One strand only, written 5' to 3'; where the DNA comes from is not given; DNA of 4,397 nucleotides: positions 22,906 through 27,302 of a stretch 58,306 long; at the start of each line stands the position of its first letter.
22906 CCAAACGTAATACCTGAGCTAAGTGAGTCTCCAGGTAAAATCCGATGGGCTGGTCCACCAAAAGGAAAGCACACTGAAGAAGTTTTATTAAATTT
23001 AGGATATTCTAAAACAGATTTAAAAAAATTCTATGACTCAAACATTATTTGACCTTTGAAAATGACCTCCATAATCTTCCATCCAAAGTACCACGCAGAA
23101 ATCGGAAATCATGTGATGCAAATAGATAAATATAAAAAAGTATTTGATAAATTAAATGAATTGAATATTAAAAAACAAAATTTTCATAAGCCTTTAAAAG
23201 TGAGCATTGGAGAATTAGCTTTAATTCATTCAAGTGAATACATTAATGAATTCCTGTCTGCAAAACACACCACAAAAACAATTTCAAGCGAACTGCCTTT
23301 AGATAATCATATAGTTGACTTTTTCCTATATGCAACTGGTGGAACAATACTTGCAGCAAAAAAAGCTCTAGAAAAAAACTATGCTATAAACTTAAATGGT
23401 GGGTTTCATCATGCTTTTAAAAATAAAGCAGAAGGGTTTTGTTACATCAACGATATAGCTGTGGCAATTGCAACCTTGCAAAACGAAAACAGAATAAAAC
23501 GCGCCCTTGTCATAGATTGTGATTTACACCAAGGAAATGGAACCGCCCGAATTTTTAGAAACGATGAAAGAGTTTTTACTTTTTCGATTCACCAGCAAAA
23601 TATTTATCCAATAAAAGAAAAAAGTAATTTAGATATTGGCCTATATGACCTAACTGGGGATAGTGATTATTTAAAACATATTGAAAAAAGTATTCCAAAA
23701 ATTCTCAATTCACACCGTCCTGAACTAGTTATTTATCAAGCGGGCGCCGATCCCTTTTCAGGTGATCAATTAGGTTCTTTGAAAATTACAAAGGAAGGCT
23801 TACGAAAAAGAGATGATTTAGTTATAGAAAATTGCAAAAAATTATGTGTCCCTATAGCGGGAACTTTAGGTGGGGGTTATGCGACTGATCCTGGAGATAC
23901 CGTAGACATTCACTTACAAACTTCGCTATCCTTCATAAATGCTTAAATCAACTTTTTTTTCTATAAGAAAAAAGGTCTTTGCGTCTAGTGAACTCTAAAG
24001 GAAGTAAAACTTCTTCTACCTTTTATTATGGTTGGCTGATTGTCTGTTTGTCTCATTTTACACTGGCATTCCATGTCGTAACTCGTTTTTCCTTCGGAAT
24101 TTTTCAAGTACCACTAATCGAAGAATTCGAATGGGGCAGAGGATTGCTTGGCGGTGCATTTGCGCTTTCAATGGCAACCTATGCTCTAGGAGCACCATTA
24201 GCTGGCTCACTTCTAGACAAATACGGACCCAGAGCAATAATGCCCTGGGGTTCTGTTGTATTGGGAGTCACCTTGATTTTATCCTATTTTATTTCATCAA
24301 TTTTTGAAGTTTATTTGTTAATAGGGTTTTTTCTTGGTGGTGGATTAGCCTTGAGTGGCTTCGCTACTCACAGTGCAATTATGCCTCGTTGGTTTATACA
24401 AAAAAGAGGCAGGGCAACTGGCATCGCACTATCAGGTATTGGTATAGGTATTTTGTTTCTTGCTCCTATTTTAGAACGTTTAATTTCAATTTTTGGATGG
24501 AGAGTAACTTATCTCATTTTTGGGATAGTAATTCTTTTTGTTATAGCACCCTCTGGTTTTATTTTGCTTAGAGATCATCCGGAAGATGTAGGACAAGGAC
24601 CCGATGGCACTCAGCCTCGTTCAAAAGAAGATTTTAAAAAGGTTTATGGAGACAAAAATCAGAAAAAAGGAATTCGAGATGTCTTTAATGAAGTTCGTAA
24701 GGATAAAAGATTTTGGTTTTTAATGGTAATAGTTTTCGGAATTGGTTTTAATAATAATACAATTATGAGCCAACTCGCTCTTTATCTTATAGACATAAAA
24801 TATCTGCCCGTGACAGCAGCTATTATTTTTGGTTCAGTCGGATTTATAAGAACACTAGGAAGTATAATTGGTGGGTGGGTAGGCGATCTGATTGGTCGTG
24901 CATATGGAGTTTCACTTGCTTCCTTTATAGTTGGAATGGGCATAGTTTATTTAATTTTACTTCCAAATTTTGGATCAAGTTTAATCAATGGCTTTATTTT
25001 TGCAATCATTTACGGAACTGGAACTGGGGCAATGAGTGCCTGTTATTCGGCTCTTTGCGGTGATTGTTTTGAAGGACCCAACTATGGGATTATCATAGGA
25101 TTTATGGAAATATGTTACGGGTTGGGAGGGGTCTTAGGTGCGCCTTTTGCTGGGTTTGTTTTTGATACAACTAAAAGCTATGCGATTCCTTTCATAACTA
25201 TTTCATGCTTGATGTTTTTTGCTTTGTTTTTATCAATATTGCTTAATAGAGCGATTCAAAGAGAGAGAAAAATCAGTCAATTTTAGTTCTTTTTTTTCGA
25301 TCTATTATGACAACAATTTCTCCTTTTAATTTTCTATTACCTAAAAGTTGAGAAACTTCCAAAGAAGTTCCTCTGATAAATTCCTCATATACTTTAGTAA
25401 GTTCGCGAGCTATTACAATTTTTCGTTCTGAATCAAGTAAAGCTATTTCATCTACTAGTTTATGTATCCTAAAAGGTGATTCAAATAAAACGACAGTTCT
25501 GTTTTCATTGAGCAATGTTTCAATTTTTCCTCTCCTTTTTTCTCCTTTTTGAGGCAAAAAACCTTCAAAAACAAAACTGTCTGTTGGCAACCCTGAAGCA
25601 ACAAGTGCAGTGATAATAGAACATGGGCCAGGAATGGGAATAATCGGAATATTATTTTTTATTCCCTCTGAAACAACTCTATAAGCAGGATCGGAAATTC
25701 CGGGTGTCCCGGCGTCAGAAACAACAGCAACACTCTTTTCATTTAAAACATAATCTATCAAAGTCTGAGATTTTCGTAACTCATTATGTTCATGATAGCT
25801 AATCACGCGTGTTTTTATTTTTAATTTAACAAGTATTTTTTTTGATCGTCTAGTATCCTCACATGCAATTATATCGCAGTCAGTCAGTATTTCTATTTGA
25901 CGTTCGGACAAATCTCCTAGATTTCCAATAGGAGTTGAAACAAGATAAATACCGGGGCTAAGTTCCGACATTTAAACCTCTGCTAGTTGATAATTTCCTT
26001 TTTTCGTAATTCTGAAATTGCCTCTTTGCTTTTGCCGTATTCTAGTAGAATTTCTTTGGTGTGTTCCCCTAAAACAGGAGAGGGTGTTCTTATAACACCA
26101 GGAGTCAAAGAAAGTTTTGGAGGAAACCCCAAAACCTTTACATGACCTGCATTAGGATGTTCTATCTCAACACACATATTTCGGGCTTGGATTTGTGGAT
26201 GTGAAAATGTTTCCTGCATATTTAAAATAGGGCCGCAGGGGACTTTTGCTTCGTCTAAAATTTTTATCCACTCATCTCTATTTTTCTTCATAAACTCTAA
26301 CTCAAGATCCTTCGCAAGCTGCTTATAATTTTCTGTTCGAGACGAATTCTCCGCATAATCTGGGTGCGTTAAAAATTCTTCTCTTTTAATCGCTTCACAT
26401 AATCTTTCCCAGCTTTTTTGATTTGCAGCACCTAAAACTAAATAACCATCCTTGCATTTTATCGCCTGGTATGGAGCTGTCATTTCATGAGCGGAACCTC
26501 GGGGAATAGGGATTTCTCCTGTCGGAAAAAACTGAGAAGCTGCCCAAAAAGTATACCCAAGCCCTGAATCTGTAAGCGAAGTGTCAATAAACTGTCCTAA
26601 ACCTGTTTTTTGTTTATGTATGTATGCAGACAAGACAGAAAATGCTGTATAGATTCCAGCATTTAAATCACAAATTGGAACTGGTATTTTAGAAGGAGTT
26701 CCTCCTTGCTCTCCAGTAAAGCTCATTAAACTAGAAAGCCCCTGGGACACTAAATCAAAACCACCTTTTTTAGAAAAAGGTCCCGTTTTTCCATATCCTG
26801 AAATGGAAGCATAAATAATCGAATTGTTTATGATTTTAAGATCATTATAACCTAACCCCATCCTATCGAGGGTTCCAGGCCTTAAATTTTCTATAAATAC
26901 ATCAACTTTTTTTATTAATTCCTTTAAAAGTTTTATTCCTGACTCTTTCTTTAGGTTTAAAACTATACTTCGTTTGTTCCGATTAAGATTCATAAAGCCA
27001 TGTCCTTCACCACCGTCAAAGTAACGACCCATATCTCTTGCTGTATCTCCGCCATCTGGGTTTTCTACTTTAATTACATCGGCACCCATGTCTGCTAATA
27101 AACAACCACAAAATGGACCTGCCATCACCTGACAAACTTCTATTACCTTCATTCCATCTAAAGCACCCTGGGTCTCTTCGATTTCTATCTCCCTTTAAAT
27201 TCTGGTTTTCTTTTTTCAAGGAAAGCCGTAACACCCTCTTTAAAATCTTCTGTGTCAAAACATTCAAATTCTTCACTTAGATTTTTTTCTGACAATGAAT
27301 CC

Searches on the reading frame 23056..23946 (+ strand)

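Call 72: search_protein_families(library=pfam, proteins=[window:23056-23946:+], max_evalue=0.00001)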
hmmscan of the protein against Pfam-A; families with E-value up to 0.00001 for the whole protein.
window:23056-23946:+ (296 aa): 1 family
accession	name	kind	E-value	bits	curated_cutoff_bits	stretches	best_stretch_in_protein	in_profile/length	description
PF00850.24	Hist_deacetyl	-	9.9e-65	219.2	27.9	1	19-278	1-285/298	Histone deacetylase domain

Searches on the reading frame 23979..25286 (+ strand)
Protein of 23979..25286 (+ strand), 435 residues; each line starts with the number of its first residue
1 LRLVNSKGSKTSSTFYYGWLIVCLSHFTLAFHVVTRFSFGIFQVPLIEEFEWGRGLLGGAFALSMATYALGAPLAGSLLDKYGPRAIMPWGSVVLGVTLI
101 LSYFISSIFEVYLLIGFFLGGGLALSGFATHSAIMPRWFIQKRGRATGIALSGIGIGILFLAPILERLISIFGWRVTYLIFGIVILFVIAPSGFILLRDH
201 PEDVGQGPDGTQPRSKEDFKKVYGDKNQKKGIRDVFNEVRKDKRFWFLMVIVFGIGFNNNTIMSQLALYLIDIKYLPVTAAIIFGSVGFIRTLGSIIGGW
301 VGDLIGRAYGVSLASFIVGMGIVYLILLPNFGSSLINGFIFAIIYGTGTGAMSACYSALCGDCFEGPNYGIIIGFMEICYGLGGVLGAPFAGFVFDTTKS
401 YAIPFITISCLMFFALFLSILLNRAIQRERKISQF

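Call 27: search_protein_families(library=pfam, proteins=[window:23979-25286:+], max_evalue=0.00001)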
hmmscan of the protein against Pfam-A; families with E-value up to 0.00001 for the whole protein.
window:23979-25286:+ (435 aa): 1 family
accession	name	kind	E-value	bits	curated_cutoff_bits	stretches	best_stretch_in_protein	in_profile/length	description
PF07690.21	MFS_1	-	5.1e-49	167.5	33.4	2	29-362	5-321/347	Major Facilitator Superfamily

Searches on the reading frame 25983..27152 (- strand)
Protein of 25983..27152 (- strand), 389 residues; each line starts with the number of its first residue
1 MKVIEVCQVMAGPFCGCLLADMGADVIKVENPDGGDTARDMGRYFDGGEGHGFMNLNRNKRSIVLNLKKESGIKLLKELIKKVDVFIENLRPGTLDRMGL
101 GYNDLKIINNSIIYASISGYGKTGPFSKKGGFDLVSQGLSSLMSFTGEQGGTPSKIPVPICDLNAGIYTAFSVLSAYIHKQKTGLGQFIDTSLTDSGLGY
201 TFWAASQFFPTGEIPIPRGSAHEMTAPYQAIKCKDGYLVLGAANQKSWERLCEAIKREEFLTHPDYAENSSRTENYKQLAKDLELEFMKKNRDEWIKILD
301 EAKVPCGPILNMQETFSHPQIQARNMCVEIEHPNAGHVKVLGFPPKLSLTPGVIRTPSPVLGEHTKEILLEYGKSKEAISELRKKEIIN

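Call 72: search_protein_families(library=pfam, proteins=[window:25983-27152:-], max_evalue=0.00001)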
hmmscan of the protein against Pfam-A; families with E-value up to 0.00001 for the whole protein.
window:25983-27152:- (389 aa): 1 family
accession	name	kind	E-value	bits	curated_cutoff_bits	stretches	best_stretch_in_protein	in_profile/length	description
PF02515.22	CoA_transf_3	-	1.4e-123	413.1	23.3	1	1-365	4-366/366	CoA-transferase family III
